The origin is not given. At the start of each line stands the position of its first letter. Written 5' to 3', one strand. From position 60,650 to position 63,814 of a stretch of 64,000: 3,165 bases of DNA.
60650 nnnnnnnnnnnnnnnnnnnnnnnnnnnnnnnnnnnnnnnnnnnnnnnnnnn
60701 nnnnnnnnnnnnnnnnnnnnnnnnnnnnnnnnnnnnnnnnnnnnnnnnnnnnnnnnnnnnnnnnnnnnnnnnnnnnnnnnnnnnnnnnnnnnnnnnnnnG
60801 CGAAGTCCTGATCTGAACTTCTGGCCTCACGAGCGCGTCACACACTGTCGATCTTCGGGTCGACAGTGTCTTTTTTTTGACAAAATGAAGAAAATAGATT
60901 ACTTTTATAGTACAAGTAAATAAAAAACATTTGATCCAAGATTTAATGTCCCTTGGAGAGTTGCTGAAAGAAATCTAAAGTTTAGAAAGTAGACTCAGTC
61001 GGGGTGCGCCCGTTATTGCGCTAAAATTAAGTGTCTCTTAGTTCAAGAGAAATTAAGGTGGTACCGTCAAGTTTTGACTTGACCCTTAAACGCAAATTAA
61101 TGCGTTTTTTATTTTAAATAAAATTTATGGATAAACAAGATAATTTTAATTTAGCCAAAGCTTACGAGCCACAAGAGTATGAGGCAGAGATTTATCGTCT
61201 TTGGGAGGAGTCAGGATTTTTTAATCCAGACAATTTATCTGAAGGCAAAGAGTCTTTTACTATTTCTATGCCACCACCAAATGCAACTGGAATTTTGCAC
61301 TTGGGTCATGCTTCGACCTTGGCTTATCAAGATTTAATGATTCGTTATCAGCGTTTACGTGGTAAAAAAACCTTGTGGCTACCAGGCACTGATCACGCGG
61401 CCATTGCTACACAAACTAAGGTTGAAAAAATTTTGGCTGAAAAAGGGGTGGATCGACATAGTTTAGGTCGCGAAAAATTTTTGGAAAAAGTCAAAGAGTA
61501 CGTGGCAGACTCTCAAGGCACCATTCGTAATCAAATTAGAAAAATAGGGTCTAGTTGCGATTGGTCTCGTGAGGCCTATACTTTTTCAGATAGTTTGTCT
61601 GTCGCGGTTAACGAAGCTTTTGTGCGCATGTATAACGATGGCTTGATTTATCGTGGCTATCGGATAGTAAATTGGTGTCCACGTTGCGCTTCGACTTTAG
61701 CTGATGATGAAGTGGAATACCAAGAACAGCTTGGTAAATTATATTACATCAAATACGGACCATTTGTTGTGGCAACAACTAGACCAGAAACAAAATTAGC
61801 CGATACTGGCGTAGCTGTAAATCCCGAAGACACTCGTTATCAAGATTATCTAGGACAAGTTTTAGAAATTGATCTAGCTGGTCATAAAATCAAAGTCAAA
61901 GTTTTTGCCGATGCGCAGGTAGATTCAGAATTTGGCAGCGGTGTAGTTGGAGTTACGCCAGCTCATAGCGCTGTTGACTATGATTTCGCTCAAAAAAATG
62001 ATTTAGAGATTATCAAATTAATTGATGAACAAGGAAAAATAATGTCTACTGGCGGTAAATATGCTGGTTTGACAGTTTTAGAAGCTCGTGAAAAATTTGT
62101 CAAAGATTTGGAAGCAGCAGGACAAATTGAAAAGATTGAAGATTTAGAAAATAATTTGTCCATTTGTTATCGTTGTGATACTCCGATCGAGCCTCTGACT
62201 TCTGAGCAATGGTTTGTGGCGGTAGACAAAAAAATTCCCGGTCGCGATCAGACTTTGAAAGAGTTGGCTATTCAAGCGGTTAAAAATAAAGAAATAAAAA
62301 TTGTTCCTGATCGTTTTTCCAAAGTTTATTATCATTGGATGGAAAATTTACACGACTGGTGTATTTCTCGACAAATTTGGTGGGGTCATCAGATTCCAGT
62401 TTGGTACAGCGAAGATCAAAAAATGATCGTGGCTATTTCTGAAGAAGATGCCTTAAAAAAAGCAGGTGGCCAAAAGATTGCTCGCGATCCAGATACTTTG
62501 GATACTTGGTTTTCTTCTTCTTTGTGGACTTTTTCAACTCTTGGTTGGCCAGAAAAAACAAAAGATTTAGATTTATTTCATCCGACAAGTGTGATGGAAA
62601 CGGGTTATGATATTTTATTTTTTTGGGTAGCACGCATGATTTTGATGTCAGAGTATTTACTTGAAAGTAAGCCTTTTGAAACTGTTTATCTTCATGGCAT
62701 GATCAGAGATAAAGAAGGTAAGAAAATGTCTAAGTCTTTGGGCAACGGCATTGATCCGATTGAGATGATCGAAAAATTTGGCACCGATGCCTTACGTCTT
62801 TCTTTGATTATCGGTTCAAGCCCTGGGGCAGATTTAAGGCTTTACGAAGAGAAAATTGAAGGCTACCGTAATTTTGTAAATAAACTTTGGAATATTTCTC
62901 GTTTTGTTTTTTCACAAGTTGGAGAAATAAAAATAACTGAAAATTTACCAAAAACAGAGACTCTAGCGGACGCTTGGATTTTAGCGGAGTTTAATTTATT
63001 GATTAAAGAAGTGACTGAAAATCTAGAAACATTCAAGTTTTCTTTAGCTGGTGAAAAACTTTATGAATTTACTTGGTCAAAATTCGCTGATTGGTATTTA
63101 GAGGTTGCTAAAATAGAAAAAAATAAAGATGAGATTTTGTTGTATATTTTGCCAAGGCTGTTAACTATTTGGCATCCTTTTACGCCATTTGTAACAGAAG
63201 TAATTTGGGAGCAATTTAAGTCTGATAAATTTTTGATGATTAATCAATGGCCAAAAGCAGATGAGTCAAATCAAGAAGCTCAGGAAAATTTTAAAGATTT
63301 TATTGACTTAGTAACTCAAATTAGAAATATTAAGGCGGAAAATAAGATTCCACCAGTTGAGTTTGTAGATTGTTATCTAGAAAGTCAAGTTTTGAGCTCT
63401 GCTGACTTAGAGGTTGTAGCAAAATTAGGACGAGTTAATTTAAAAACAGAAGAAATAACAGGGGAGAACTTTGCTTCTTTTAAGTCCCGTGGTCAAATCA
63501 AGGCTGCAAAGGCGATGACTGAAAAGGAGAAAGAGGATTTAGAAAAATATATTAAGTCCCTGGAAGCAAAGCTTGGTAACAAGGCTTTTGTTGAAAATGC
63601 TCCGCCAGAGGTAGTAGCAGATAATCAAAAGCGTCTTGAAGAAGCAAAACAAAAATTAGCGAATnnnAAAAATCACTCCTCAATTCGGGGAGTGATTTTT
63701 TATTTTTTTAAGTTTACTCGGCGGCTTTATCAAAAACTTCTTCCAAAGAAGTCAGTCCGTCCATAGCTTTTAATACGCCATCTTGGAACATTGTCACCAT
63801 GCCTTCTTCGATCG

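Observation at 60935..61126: T-box riboswitch upstream of valS in a CPR-like genome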

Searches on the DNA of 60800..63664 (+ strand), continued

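Call 38: search_with_rna_model(model_id=R1, sources=[window, L001, L002, L003, L004, L005, L006, L007, L008, L009, L010, L011, L012, L013, L014, L015, L016, L017, L018, L019, L020, L021, L022, L023, L024, L025, L026, L027, L028, L029, L030, L031, L032, L033, L034, L035, L036, L037, L038, L039, L040, L041, L042, L043, L044, L045, L046, L047, L048, L049, L050, L051, L052, L053, L054, L055, L056, L057, L058, L059, L060, L061, L062, L063, L064, L065, L066, L067, L068, L069, L070, L071, L072, L073, L074, L075, L076, L077, L078, L079, L080, L081, L082, L084, L085, L086, L088, L090, L091, L094, L095, L096, L097, L099, L104], max_evalue=1, make_alignment=true)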
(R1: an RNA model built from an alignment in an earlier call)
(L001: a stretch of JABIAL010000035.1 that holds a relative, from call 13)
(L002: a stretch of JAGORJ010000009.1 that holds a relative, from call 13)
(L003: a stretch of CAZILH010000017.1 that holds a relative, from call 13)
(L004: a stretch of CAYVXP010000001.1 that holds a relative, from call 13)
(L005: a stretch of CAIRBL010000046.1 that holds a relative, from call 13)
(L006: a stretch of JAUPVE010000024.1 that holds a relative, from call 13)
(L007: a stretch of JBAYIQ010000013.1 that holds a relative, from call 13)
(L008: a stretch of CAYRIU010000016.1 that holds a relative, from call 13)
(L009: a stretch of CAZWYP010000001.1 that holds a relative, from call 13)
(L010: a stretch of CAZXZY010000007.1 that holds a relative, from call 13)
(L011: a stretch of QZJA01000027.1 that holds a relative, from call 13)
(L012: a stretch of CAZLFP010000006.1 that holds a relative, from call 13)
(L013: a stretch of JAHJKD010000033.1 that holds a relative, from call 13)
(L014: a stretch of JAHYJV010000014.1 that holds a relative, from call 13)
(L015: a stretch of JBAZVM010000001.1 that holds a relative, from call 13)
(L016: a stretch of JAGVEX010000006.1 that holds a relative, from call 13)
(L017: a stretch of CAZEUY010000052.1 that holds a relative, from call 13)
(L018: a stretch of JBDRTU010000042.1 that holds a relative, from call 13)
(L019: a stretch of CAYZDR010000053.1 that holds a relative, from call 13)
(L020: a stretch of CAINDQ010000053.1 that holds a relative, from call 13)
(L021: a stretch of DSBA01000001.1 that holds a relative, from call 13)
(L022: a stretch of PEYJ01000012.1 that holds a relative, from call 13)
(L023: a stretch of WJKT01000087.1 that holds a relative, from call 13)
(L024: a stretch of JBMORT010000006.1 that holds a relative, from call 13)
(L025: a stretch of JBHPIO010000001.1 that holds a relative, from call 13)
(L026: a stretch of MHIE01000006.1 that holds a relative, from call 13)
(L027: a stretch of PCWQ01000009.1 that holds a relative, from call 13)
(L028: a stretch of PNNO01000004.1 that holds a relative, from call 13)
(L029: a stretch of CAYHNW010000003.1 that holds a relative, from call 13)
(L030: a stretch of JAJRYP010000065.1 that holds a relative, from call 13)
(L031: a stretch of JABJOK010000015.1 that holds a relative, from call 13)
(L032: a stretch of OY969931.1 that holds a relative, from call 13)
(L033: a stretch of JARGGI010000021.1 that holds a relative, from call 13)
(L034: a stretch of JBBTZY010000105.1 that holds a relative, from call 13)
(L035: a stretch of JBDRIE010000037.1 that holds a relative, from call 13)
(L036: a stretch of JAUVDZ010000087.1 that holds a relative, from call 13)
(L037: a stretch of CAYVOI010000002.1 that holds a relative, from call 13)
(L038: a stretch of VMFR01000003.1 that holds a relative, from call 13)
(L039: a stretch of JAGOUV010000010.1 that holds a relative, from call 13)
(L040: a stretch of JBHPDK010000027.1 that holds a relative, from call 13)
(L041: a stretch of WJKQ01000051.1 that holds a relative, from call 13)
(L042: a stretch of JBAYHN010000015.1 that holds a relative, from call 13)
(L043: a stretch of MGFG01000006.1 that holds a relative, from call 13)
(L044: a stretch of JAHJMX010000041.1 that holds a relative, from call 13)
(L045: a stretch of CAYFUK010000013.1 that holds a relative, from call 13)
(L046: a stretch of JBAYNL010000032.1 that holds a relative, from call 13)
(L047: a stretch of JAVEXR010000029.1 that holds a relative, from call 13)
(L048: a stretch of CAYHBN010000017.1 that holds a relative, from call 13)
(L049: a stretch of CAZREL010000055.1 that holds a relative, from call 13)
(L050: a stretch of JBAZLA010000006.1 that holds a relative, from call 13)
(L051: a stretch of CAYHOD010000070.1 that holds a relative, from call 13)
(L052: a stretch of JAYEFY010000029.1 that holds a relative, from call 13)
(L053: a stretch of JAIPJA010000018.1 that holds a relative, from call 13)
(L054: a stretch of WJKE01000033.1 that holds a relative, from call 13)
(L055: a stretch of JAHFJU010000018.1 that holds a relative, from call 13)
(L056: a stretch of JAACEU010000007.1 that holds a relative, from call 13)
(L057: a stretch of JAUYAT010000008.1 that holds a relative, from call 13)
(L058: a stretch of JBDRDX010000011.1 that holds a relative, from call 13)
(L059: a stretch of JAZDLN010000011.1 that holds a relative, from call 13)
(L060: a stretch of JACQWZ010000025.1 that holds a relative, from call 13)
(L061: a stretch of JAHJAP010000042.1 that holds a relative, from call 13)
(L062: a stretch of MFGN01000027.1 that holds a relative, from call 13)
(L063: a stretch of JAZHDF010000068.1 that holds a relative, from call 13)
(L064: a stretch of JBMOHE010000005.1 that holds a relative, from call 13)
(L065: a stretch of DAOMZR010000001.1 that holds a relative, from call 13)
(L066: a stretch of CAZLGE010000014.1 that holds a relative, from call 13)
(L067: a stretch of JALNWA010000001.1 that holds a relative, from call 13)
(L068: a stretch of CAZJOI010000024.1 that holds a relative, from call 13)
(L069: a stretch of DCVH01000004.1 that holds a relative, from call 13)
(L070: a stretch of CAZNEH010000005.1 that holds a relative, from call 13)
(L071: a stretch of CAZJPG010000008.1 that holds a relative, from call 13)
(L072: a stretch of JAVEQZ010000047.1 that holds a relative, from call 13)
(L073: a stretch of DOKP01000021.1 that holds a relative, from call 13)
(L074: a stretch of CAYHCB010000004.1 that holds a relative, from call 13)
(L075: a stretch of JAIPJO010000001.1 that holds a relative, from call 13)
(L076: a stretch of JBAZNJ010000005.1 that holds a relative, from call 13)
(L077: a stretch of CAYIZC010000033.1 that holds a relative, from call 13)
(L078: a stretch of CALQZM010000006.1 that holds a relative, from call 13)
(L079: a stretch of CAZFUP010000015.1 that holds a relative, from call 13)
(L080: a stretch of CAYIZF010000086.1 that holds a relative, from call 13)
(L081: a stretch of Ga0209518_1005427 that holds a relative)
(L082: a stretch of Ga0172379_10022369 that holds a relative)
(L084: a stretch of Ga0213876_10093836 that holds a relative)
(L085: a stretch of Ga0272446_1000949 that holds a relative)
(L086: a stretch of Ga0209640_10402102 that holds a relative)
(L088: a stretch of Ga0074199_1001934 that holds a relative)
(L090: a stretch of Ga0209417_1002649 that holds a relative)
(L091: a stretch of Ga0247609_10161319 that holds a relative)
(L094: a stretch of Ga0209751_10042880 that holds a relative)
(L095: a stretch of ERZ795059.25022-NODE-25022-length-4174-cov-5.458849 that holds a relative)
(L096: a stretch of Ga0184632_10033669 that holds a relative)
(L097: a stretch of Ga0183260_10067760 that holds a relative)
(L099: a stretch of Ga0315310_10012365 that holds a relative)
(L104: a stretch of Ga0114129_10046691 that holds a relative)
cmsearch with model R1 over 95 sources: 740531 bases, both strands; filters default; matches with E-value up to 1: 26.
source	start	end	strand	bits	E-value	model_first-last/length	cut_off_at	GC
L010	2790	2978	+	209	1.8e-53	1-192/192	no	0.37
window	60919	61110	+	207.2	5.5e-53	1-192/192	no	0.36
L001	2793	2982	+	206.3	9.4e-53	1-192/192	no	0.34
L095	1618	1809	+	194.7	1.3e-49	1-192/192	no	0.47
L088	7469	7677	-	182.7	2.1e-46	1-192/192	no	0.46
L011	2796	2967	+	160.8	1.6e-40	1-192/192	no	0.42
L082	1102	1313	-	108.2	2.3e-26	1-192/192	no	0.51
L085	12153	12359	+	86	2e-20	1-192/192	no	0.53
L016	2715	2956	+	80.7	5.6e-19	1-192/192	no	0.45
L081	4158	4395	+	76.7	6.5e-18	1-192/192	no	0.44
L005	1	125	+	73.7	4.1e-17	76-192/192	5'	0.4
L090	3708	3954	+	67.8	1.6e-15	1-192/192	no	0.45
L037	2732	2957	+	63.9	1.8e-14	1-192/192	no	0.56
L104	2179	2347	+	30.5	1.7e-05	1-192/192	no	0.64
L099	4111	4282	-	24.8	0.00059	18-188/192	no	0.7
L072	3286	3422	+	19.4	0.017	1-192/192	no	0.34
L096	535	702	-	19.1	0.02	1-192/192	no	0.67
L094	1752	1905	+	18.6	0.027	18-192/192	no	0.7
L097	176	344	-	18.1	0.037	1-192/192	no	0.66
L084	1179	1345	+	17.6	0.05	18-187/192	no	0.72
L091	313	509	-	16.9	0.077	1-192/192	no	0.5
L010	5491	5598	+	16.5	0.1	1-192/192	no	0.32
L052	3727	3856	+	15.3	0.22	1-192/192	no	0.35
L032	2275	2369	-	15.1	0.23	1-192/192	no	0.29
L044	1766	1893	+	14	0.48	1-192/192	no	0.34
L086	414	469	-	13.8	0.52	133-187/192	no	0.61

Alignment A3: 26 matches aligned to the model, 418 columns, each read 5' to 3' on its own strand. Consensus structure (alignment columns), stored with it:
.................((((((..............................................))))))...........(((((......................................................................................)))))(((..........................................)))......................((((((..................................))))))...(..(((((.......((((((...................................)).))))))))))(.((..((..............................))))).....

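Call 39: search_with_rna_model(model_id=R1, sources=[window, L001, L005, L010, L011, L016, L037, L081, L082, L085, L088, L090, L095], max_evalue=1e-10, make_alignment=true)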
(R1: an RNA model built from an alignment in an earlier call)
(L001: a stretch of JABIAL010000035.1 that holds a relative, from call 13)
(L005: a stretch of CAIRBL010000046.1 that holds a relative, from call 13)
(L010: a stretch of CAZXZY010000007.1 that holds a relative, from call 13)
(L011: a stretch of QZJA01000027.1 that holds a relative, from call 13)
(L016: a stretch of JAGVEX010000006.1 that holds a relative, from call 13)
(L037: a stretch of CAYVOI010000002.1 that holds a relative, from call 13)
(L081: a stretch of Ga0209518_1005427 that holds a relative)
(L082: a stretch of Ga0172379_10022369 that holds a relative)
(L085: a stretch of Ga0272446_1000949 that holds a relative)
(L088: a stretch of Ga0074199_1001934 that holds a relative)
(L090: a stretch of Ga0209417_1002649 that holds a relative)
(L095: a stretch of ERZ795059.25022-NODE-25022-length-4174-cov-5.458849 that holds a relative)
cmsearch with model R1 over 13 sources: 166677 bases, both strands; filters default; matches with E-value up to 1e-10: 13.
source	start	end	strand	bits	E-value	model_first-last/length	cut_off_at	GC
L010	2790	2978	+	209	4.1e-54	1-192/192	no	0.37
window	60919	61110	+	207.2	1.2e-53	1-192/192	no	0.36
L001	2793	2982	+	206.3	2.1e-53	1-192/192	no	0.34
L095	1618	1809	+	194.7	2.9e-50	1-192/192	no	0.47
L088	7469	7677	-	182.7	4.7e-47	1-192/192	no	0.46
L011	2796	2967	+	160.8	3.7e-41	1-192/192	no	0.42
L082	1102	1313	-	108.2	5.2e-27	1-192/192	no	0.51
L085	12153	12359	+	86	4.6e-21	1-192/192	no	0.53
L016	2715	2956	+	80.7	1.3e-19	1-192/192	no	0.45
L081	4158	4395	+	76.7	1.5e-18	1-192/192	no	0.44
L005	1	125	+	73.7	9.3e-18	76-192/192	5'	0.4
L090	3708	3954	+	67.8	3.6e-16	1-192/192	no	0.45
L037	2732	2957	+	63.9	4.1e-15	1-192/192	no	0.56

Alignment A4: 13 matches aligned to the model, 363 columns, each read 5' to 3' on its own strand. Consensus structure (alignment columns), stored with it:
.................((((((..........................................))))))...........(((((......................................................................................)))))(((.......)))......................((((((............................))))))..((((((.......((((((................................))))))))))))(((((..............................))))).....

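Call 52: search_rna_families(sources=[L001, L010, L011, L016, L037, L082, L095, L086, L097, L091], threshold=evalue, max_evalue=0.001)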
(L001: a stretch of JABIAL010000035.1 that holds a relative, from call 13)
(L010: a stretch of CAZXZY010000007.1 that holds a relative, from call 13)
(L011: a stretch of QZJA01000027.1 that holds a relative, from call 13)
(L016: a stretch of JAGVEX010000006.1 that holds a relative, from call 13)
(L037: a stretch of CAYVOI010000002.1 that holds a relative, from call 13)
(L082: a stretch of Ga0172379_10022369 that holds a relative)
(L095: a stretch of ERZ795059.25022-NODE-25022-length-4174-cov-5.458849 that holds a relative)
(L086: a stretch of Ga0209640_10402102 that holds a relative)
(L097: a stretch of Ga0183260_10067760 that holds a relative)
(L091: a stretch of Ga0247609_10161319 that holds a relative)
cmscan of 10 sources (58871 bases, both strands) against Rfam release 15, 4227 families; matches with E-value up to 0.001: 7.
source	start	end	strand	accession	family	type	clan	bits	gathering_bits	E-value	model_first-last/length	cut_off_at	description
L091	331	537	-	RF00230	T-box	Cis-reg; leader;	-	113.9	93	1.8e-24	1-219/219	no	T-box leader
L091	632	1003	+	RF01766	cspA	Cis-reg; thermoregulator;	-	77.9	78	6.4e-18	1-428/428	no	cspA thermoregulator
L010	2795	2956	+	RF00230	T-box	Cis-reg; leader;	-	61.8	93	4.8e-11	1-219/219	no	T-box leader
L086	431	639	-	RF00230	T-box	Cis-reg; leader;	-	61.5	93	5.7e-11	1-219/219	no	T-box leader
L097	190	385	-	RF00230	T-box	Cis-reg; leader;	-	60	93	1.4e-10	1-219/219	no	T-box leader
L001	2796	2960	+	RF00230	T-box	Cis-reg; leader;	-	54.5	93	3.6e-09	1-219/219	no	T-box leader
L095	1622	1789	+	RF00230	T-box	Cis-reg; leader;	-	45.1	93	9.9e-07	1-219/219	no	T-box leader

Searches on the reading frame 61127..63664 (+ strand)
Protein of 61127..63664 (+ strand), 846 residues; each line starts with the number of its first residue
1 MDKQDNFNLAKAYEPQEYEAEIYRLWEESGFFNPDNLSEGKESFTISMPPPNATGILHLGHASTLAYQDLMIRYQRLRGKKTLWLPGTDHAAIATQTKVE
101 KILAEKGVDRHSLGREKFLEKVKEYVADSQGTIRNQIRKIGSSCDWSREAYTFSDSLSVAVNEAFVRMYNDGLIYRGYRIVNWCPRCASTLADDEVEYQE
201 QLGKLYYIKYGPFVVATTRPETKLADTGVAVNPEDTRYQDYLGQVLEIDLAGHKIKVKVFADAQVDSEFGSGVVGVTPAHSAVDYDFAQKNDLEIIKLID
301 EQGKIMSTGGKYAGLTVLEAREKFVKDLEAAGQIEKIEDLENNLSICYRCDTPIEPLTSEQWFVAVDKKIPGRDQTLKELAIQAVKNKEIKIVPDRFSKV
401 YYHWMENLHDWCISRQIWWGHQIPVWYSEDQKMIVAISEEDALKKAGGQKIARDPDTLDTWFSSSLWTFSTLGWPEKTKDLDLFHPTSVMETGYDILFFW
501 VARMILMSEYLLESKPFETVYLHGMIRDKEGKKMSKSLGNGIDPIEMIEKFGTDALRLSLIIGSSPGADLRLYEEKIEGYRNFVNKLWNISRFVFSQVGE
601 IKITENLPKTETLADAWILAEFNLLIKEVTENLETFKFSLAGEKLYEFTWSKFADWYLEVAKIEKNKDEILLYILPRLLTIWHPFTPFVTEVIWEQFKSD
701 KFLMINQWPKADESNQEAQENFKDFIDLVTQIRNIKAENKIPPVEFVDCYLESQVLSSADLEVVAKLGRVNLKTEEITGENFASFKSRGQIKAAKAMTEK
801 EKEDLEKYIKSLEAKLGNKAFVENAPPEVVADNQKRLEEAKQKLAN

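Call 12: find_homologous_proteins(query=window:61127-63664:+, max_evalue=1e-50)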
Query window:61127-63664:+ (846 aa): 8000 proteins with E <= 1e-50 among 8000 candidates; the best 120 are listed.
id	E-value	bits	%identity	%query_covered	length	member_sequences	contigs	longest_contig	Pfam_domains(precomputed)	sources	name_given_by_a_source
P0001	0.0e+0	1938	100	100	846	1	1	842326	PF09334.18,PF08264.20,PF13603.13,PF00133.29,PF10458.15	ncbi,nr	ncbi:valine--tRNA ligase [Candidatus Nomurabacteria bacterium]|nr:valine--tRNA ligase [Candidatus No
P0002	0.0e+0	1430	72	100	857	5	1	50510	PF09334.18,PF08264.20,PF13603.13,PF00133.29,PF10458.15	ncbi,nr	ncbi:valine--tRNA ligase [bacterium]|nr:valine--tRNA ligase [bacterium]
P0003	0.0e+0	1425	73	99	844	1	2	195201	PF09334.18,PF01406.26,PF08264.20,PF13603.13,PF00133.29,PF10458.15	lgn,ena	-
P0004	0.0e+0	1419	71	99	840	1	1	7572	PF09334.18,PF08264.20,PF13603.13,PF00133.29,PF10458.15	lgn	-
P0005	0.0e+0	1413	71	99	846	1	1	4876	PF09334.18,PF08264.20,PF13603.13,PF00133.29,PF10458.15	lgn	-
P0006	0.0e+0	1403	71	99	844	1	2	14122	PF09334.18,PF08264.20,PF00133.29,PF10458.15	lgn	-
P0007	0.0e+0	1397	70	99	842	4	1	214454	PF09334.18,PF01406.26,PF08264.20,PF13603.13,PF00133.29,PF10458.15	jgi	jgi:valyl-tRNA synthetase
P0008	0.0e+0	1391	71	99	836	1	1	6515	PF09334.18,PF08264.20,PF00133.29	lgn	-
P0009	0.0e+0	1389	71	100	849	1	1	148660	PF09334.18,PF08264.20,PF13603.13,PF00133.29,PF10458.15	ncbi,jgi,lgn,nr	ncbi:valine--tRNA ligase [Patescibacteria group bacterium]|jgi:valyl-tRNA synthetase|nr:valine--tRNA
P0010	0.0e+0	1388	71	99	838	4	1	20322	PF09334.18,PF01406.26,PF08264.20,PF00133.29,PF10458.15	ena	-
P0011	0.0e+0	1380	70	99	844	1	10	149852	PF09334.18,PF08264.20,PF00133.29,PF10458.15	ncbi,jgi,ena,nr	ncbi:MAG: valine--tRNA ligase [Candidatus Komeilibacteria bacterium]|jgi:valyl-tRNA synthetase|nr:va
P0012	0.0e+0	1379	68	100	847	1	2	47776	PF09334.18,PF08264.20,PF00133.29,PF10458.15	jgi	jgi:valyl-tRNA synthetase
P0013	0.0e+0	1378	68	100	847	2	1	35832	PF09334.18,PF08264.20,PF00133.29,PF10458.15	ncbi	-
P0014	0.0e+0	1376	70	100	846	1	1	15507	PF09334.18,PF08264.20,PF00133.29,PF10458.15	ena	-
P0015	0.0e+0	1375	69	100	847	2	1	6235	PF09334.18,PF08264.20,PF00133.29,PF10458.15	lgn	-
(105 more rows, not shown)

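Call 13: find_related_loci(query=window:61127-63664:+, collection=genome_contigs, flank=3000)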
Query window:61127-63664:+ (846 aa) in genome_contigs; peptide patterns used: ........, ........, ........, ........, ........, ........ (x = any residue, [..] = any of these).
556 stretches matched a pattern; 498 encode a relative of the query (tblastn E <= 1e-3); the best 80 are kept; 80 distinct loci.
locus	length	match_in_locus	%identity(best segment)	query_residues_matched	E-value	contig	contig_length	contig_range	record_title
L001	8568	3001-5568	72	1-846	0e+0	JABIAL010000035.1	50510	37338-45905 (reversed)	MAG: bacterium isolate SI048_bin106 k141_1625015, whole genome shotgun sequence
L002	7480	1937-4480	71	1-846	0e+0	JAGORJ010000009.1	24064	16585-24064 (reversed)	Patescibacteria group bacterium isolate Gw_Eff_bin_26 Gw_Eff_4133_length_24064_cov_8.803777, whole genome shotgun sequen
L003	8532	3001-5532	70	2-845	0e+0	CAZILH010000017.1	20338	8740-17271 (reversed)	MAG TPA_asm: uncultured Gammaproteobacteria bacterium isolate SRP220891_co1_37 genome assembly, contig: NODE_5048_length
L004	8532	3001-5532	68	2-845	0e+0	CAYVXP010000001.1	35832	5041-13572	MAG TPA_asm: uncultured Gammaproteobacteria bacterium isolate SRP272421_co2_156 genome assembly, contig: NODE_2451_lengt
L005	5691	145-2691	70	1-846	0e+0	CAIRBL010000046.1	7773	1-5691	uncultured bacterium isolate LaPlata-b_bin-0293 genome assembly, contig: bin-0293:046/105, whole genome shotgun sequence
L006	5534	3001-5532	68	2-845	0e+0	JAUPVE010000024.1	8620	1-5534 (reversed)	MAG: Patescibacteria group bacterium isolate erpe_2018_sw_27hr_WHONDRS-SW48-000094_A_bin.34 scaffold_1792, whole genome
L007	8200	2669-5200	68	2-845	0e+0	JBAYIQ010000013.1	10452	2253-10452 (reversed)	MAG: Patescibacteria group bacterium isolate SO_2016_GW1_34 scaffold11605_OW334_2016, whole genome shotgun sequence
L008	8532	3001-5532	68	2-845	0e+0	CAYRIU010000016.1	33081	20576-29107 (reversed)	MAG TPA_asm: uncultured Gammaproteobacteria bacterium isolate SRP135725_co2_189 genome assembly, contig: k141_3023087, w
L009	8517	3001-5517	62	9-846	0e+0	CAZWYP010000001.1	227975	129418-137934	MAG TPA_asm: uncultured Gammaproteobacteria bacterium isolate binchicken_co16_344 genome assembly, contig: NODE_54_lengt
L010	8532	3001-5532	74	3-846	0e+0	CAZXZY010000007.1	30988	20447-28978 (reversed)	MAG TPA_asm: uncultured Gammaproteobacteria bacterium isolate binchicken_co28_77 genome assembly, contig: NODE_1057_leng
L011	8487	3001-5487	70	9-844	0e+0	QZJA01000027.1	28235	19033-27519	MAG: Candidatus Parcubacteria bacterium isolate SURF_51 contig-100_2512_length_28235_read_count_3413966, whole genome sh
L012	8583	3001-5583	55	7-844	0e+0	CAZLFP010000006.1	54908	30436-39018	MAG TPA_asm: uncultured Gammaproteobacteria bacterium isolate SRP141376_co3_30 genome assembly, contig: NODE_1387_length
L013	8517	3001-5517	55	9-841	0e+0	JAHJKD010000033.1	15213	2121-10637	MAG: Patescibacteria group bacterium isolate Modern_marine_rock_biofilm.mb.65 Modern_marine_rock.mb.65_k141_588302, whol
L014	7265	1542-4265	54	9-837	0e+0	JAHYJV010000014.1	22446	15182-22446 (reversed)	MAG: Patescibacteria group bacterium isolate KA31 NODE_1199_length_22446_cov_184.571486, whole genome shotgun sequence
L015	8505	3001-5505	55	8-844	0e+0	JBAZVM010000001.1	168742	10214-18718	MAG: Patescibacteria group bacterium isolate SO_2017_GW1_252 NODE_684_length_168742_cov_2.267005_OW334_2017, whole genom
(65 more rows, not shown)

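Call 48: search_protein_families(library=pfam, proteins=[window:61127-63664:+], max_evalue=0.01)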
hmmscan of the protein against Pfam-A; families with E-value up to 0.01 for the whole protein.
window:61127-63664:+ (846 aa): 7 families
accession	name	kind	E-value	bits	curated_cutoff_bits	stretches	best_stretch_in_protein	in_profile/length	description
PF00133.28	tRNA-synt_1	-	4.1e-135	451.2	22.7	1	22-572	2-413/414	tRNA synthetases class I (I, L, M and V)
PF08264.19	Anticodon_1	-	8.9e-33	113.7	25.1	1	615-743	1-140/148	Anticodon-binding domain of tRNA ligase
PF09334.17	tRNA-synt_1g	-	1.4e-23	83.8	20.1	3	46-197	3-136/391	tRNA synthetases class I (M)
PF10458.14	Val_tRNA-synt_C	-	5e-07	30.3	25.9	1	795-844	6-55/66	Valyl tRNA synthetase tRNA binding arm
PF13603.12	tRNA-synt_1_2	-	8.3e-06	25.8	25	1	256-304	97-145/185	Leucyl-tRNA synthetase, editing domain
PF01406.26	tRNA-synt_1e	-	0.00011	22.1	27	1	493-561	214-281/301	tRNA synthetases class I (C) catalytic domain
PF01921.24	tRNA-synt_1f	-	0.0053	16.2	27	0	513-578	264-326/360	tRNA synthetases class I (K)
